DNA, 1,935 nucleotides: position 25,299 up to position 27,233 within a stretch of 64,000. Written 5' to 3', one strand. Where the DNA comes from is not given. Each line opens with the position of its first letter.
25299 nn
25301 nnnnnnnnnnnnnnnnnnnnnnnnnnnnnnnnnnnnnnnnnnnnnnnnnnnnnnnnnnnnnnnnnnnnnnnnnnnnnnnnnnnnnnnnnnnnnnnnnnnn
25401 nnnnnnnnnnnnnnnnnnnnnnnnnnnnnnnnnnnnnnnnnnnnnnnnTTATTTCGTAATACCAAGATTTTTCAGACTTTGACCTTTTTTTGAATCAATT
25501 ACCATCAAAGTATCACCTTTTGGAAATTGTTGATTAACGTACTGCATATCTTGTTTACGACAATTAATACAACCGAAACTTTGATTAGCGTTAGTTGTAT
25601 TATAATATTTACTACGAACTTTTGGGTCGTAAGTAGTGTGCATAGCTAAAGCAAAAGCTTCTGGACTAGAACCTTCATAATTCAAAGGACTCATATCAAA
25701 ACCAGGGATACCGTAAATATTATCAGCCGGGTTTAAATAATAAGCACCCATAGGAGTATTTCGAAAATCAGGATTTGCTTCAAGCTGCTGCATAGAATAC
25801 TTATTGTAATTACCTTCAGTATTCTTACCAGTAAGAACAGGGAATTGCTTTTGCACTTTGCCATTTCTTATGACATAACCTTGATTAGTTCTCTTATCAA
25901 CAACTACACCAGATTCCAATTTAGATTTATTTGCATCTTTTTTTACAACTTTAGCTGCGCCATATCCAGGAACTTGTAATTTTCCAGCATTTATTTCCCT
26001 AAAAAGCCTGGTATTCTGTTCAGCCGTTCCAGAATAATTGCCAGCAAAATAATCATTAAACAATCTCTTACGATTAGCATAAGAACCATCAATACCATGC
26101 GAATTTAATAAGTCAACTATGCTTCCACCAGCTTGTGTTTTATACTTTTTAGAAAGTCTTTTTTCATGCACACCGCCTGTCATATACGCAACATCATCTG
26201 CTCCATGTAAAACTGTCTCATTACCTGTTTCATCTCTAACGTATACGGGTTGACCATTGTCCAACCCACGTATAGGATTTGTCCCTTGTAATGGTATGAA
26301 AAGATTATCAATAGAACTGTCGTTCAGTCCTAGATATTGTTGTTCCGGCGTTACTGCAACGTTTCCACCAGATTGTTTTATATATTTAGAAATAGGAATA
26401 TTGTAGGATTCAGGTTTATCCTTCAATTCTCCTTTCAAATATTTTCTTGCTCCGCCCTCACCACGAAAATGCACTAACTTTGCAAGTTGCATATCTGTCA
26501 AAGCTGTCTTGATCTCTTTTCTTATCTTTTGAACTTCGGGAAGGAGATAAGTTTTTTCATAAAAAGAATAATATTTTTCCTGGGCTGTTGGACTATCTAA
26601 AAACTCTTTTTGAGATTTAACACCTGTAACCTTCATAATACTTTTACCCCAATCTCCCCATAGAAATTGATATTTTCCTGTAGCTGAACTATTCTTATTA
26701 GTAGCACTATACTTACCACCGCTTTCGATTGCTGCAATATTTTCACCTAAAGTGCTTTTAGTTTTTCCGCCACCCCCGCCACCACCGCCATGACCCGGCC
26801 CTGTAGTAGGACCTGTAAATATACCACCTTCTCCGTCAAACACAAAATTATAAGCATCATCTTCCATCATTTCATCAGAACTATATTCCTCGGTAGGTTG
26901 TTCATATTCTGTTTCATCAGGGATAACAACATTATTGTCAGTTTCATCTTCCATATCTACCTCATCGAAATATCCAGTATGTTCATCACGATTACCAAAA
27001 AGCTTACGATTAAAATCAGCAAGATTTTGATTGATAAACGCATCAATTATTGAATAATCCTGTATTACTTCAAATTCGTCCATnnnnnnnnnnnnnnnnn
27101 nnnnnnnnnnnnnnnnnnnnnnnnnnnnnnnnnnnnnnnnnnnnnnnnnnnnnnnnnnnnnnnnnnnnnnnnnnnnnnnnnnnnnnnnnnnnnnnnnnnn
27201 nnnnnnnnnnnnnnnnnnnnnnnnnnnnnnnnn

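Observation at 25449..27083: Virion protein pairing a lytic-transglycosylase-like domain with an L,D-transpeptidase (YkuD)-like active-site motif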

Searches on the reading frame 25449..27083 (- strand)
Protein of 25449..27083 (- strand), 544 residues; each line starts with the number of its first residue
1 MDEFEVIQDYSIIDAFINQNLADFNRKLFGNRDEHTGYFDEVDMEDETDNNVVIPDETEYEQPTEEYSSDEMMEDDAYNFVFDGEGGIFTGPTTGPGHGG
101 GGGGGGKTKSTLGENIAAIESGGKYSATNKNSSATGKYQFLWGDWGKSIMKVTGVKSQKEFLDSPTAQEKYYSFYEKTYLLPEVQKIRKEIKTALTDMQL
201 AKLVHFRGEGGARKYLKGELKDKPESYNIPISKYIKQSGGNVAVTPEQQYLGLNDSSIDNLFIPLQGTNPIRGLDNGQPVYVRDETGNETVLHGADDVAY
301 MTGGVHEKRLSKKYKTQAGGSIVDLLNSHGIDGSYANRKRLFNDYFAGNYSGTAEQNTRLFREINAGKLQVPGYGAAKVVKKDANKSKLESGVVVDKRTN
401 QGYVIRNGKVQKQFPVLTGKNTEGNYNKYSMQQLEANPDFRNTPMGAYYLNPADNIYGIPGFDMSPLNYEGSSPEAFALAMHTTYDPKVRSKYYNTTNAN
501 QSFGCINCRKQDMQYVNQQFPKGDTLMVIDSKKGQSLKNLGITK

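Call 3: search_protein_families(library=pfam, proteins=[window:25449-27083:-], max_evalue=10)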
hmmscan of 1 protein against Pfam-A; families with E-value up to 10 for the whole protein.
window:25449-27083:- (544 aa): 3 families
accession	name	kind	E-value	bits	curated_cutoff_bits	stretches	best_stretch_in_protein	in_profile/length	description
PF03734.19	YkuD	-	7.3e-13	49.8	23.4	1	393-525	4-143/146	L,D-transpeptidase catalytic domain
PF12200.13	DUF3597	-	7.8e-06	26.9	29.8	1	320-364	70-115/127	Domain of unknown function (DUF3597)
PF06737.19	Transglycosylas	-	0.066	14.3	27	1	114-146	8-39/77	Transglycosylase-like domain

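Call 4: search_protein_families(library=phrogs, proteins=[window:25449-27083:-], max_evalue=1)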
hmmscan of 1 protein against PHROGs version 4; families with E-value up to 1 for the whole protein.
window:25449-27083:- (544 aa): 5 families
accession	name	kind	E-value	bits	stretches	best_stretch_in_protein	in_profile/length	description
phrog_5115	-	moron, auxiliary metabolic gene and host takeover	4.8e-11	43.4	1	320-377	152-209/283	ferredoxin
phrog_2307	-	other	8.3e-08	33.2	1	314-386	28-100/212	L-alanyl-D-glutamate peptidase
phrog_4067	-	other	3.6e-06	26.6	1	115-221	690-793/980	transglycosylase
phrog_22520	-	unknown function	0.00094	19.6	1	113-141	26-54/330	-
phrog_35836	-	other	0.23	12.8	1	109-153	56-100/127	transglycosylase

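Call 5: search_solved_structures(query=window:25449-27083:-, max_evalue=10, show_alignments=3)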
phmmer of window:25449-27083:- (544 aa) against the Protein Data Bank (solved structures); distinct sequences matched with E-value up to 10: 36.
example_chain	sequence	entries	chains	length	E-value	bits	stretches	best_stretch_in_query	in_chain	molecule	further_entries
9xps_S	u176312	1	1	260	3.7e-05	26.1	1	110-217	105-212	Endolysin gp144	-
3bkh_A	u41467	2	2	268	3.9e-05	26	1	110-217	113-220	lytic transglycosylase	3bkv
2ghw_B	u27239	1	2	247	0.0075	18.5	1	74-127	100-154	anti-sars scFv antibody, 80R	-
7w7q_A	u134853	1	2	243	0.0083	18.3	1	61-117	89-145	1F11S antibody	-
4laq_H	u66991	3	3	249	0.053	15.7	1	48-142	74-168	Single chain antibody fragment scFv6H4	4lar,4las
3gkz_A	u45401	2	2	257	0.056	15.6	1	48-142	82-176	anti-methamphetamine single chain Fv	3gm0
4gqp_H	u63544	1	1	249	0.068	15.3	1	49-142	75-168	Anti-METH scFv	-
1qok_A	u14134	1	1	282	0.092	14.9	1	59-134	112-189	MFE-23 RECOMBINANT ANTIBODY FRAGMENT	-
7t3m_D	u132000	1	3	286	0.12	14.5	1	74-133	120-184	Antibody 2-7 scFv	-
6ehy_A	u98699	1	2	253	0.15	14.1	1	75-128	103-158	scFv antibody fragment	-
7det_B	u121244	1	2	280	0.2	13.8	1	75-139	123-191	antibody scFv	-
6oao_B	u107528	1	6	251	0.26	13.4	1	78-126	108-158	Antibody 092096 single chain variable fragment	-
8jsb_A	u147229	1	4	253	0.29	13.2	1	77-132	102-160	single chain variable fragment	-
9kas_B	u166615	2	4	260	0.35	13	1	79-136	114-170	anti-sulfonylurea antibody scFv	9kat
8ia6_A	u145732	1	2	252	0.37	12.9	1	77-132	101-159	scFv antibody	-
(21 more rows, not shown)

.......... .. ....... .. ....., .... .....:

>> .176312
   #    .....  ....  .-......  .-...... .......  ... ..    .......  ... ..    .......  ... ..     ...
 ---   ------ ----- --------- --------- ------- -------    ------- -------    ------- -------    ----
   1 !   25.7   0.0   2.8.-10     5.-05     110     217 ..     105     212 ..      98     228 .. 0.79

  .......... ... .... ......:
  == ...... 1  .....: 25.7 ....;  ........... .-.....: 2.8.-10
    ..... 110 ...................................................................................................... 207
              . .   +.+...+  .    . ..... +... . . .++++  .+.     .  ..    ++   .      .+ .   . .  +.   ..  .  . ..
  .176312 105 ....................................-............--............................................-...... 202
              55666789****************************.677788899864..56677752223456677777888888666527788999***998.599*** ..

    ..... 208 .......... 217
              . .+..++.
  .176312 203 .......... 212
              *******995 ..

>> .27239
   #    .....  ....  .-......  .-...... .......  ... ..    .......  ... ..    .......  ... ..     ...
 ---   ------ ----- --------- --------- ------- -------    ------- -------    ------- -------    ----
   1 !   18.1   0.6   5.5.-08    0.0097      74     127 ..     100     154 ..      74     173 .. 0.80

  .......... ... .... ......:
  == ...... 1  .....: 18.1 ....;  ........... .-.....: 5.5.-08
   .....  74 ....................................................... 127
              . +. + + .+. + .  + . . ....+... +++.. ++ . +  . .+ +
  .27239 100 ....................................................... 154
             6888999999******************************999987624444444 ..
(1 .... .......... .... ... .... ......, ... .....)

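Call 6: search_dna_similar(query=window:25449-27083:-, collection=phages, mode=protein, max_rows=40)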
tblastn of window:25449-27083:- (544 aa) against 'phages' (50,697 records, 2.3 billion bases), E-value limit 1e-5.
Records with a match: 3; places in all: 3; records where one place covers at least 80% of the query: 0.
Best place of each record, by identity: <60% 3.
By first word of the organism name: Listeria 2; Leptolyngbya 1.
By host as written in the record: Listeria monocytogenes 2; Leptolyngbya boryana 1.
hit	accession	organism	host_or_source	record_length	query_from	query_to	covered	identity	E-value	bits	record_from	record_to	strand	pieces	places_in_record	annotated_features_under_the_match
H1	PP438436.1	Leptolyngbya phage Lbo-JY46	Leptolyngbya boryana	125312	114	238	23%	45.6%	2e-28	127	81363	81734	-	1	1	hypothetical protein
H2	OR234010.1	Listeria phage LP-LmcIH1-9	Listeria monocytogenes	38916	322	418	18%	37.1%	5e-6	56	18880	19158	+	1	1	L-alanoyl-D-glutamate peptidase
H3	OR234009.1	Listeria phage LP-LmcIH1-8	Listeria monocytogenes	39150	322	418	18%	37.1%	5e-6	56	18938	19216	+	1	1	L-alanoyl-D-glutamate peptidase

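Call 12: find_homologous_proteins(query=window:25449-27083:-, max_evalue=0.001)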
Query window:25449-27083:- (544 aa): 70 proteins with E <= 0.001 among 8000 candidates.
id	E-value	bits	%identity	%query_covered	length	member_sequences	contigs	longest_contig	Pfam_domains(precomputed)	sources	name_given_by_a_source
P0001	0.0e+0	1241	100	100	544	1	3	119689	PF03734.20,PF12200.14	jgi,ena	-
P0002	1.5e-130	455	66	62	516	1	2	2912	-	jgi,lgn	-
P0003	2.7e-98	348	55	44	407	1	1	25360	-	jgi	jgi:hypothetical protein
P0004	7.6e-92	327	53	57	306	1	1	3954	-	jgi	jgi:hypothetical protein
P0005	2.9e-89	319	50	57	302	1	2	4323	-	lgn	-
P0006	5.8e-88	314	54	56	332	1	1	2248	-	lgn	-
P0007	5.9e-86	308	51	56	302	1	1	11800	-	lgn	-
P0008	7.3e-85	304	50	57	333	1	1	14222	-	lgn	-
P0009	1.8e-81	293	51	56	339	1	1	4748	-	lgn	-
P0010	2.2e-80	289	65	38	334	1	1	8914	-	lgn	-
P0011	1.6e-79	286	53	51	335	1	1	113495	-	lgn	-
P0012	2.4e-76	276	51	49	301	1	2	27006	-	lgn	-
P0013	6.9e-76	274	62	38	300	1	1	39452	-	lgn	-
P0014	5.1e-74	268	49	56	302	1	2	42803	-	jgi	-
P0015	8.4e-72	261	59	37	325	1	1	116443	-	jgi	jgi:hypothetical protein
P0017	1.9e-71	260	57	40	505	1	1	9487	-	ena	-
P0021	3.1e-69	253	64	26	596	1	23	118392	-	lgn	-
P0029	3.9e-63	232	56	37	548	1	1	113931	-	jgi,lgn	jgi:hypothetical protein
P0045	1.2e-47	181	38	39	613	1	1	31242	-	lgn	-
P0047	9.6e-46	175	48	37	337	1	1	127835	-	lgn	-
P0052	4.8e-33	133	38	39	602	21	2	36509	PF03734.20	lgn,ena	-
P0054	7.6e-33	132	37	39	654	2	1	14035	PF03734.20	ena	-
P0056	2.1e-32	131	54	23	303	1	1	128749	-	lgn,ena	-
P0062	3.1e-28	117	31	56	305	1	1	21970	PF08291.17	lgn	-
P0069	2.4e-16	78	36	28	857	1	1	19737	PF03734.20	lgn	-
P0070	3.4e-16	77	37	24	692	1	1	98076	-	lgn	-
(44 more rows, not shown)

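Call 15: search_protein_families(library=pfam, alignment_id=A1, max_evalue=0.001)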
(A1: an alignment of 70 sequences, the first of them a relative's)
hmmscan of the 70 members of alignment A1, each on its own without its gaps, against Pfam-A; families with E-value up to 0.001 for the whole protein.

A. member 1, P0001 (544 aa): 2 families
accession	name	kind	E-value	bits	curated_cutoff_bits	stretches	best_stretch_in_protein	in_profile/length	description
PF03734.19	YkuD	-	7.3e-13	49.8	23.4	1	393-525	4-143/146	L,D-transpeptidase catalytic domain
PF12200.13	DUF3597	-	7.8e-06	26.9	29.8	1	320-364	70-115/127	Domain of unknown function (DUF3597)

B. families by the number of members that match (of 70 scanned): 4 families
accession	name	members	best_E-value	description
PF06737.19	Transglycosylas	8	0.00019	Transglycosylase-like domain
PF03734.19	YkuD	4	7.3e-13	L,D-transpeptidase catalytic domain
PF08291.16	Peptidase_M15_3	1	1.5e-07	Peptidase M15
PF12200.13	DUF3597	1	7.8e-06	Domain of unknown function (DUF3597)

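Call 17: search_protein_families(library=pfam, proteins=[P0002, P0017, P0029, P0052, P0054, P0069, P0021, P0045, P0062, P0070], max_evalue=0.1)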
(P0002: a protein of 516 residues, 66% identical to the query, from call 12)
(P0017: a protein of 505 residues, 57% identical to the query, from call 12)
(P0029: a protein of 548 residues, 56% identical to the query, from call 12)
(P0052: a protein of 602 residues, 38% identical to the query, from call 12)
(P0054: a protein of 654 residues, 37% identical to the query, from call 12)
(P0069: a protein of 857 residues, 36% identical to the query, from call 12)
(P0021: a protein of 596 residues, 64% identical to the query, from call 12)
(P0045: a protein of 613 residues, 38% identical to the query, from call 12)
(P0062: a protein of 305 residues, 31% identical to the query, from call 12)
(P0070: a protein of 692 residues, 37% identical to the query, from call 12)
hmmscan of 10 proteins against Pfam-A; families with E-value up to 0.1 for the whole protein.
P0002 (516 aa): 1 family
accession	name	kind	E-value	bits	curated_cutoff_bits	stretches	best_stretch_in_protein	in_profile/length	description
PF06737.19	Transglycosylas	-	0.077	14.1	27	0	105-137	8-39/77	Transglycosylase-like domain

P0017 (505 aa): 1 family
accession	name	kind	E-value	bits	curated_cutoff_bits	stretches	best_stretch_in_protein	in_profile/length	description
PF06737.19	Transglycosylas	-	0.027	15.5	27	1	91-123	8-39/77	Transglycosylase-like domain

P0029 (548 aa): 0 families

P0052 (602 aa): 2 families
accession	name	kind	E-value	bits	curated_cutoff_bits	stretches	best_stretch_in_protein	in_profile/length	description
PF03734.19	YkuD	-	2.7e-07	31.7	23.4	1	343-501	4-146/146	L,D-transpeptidase catalytic domain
PF12200.13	DUF3597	-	0.015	16.3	29.8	1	226-270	69-114/127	Domain of unknown function (DUF3597)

P0054 (654 aa): 2 families
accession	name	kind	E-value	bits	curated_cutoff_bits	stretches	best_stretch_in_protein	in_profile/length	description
PF03734.19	YkuD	-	1.2e-06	29.6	23.4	1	336-494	4-146/146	L,D-transpeptidase catalytic domain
PF12200.13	DUF3597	-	0.017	16.1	29.8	1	219-263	69-114/127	Domain of unknown function (DUF3597)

P0069 (857 aa): 1 family
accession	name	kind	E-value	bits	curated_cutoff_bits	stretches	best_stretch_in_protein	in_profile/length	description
PF03734.19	YkuD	-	2e-05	25.6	23.4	1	101-251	3-132/146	L,D-transpeptidase catalytic domain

P0021 (596 aa): 1 family
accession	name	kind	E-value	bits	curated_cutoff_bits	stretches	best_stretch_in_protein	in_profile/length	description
PF08793.15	2C_adapt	-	0.024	15.3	22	1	317-335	4-22/35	2-cysteine adaptor domain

P0045 (613 aa): 1 family
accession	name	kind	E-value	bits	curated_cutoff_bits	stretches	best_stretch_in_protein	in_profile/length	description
PF06737.19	Transglycosylas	-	0.0026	18.8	27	1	124-160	8-43/77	Transglycosylase-like domain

P0062 (305 aa): 1 family
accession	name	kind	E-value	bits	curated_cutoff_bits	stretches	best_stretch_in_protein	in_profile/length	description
PF08291.16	Peptidase_M15_3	-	1.5e-07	31.9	23.2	1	126-192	16-86/108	Peptidase M15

P0070 (692 aa): 0 families

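Call 30: get_annotated_region(hit=H1, flank=8000)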
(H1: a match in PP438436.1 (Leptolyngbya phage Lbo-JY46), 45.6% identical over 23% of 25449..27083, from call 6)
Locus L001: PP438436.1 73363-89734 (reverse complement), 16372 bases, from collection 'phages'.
description: Leptolyngbya phage Lbo-JY46, complete genome.
organism: Leptolyngbya phage Lbo-JY46 (NCBI taxid 3128135)
taxonomy: Viruses; Duplodnaviria; Heunggongvirae; Uroviricota; Caudoviricetes
host: Leptolyngbya boryana; source: China; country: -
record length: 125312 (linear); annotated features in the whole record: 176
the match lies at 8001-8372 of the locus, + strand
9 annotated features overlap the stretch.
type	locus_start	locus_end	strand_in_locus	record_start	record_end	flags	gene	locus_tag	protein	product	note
CDS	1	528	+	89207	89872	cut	-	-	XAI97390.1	hypothetical protein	-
CDS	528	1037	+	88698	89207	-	-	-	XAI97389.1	hypothetical protein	-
CDS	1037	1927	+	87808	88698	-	-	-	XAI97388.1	hypothetical protein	-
CDS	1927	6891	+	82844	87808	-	-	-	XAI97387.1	hypothetical protein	-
CDS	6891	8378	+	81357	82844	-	-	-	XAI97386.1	hypothetical protein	-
CDS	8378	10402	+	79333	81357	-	-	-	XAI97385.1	hypothetical protein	-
CDS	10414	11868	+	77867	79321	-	-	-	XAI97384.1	hypothetical protein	-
CDS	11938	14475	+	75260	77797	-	-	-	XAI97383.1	hypothetical protein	-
CDS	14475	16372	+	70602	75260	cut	-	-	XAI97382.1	hypothetical protein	-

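Call 33: search_protein_families(library=pfam, proteins=[L001:6891-8378:+, L001:8378-10402:+], max_evalue=0.01)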
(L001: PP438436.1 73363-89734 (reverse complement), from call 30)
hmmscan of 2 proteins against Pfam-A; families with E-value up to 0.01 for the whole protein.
L001:6891-8378:+ (495 aa): 1 family
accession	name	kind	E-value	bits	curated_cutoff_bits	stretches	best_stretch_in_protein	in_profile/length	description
PF06737.19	Transglycosylas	-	0.0011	20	27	1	371-403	8-39/77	Transglycosylase-like domain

L001:8378-10402:+ (674 aa): 0 families

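Call 55: find_encoding_contigs(protein=P0001, flank=3000, max_places=3)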
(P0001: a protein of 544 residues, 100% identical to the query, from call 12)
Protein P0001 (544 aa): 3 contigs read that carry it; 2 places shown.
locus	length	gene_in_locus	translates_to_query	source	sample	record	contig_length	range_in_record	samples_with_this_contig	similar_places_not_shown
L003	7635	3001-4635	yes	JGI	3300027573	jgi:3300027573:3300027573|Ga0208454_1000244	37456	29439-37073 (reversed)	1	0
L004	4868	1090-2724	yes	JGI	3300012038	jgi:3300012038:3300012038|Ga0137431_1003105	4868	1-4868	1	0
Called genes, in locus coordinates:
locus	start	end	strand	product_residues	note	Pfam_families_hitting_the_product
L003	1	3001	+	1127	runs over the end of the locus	?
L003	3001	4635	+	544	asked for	PF12200:DUF3597 (weak), PF03734:YkuD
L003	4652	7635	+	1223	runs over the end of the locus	-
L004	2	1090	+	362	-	?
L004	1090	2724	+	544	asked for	PF12200:DUF3597 (weak), PF03734:YkuD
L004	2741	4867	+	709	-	?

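Call 56: find_encoding_contigs(protein=P0052, flank=10000, max_places=2)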
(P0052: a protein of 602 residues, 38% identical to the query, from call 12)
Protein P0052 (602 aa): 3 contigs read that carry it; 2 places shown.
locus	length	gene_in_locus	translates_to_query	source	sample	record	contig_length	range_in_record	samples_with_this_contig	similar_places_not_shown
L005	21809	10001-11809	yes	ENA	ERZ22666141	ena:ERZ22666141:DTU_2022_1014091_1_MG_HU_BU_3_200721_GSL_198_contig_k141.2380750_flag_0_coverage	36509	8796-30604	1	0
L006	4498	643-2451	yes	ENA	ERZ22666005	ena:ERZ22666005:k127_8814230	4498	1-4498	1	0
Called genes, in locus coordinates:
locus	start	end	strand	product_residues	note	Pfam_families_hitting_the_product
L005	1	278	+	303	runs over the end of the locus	-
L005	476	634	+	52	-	-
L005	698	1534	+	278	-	PF10108:DNA_pol_B_exo2 (weak), PF13482:RNase_H_2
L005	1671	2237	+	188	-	PF07453:NUMOD1 (weak)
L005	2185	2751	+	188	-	-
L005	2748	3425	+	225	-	PF25702:CrAss_Ring_2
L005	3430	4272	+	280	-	-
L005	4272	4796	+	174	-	PF01145:Band_7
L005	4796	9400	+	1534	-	-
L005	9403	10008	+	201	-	PF01541:GIY-YIG, PF07460:NUMOD3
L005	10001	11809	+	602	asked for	PF03734:YkuD (weak)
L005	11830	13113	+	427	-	-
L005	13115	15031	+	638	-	-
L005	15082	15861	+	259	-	PF14528:LAGLIDADG_3 (faint)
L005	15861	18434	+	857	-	-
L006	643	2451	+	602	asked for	PF03734:YkuD (weak)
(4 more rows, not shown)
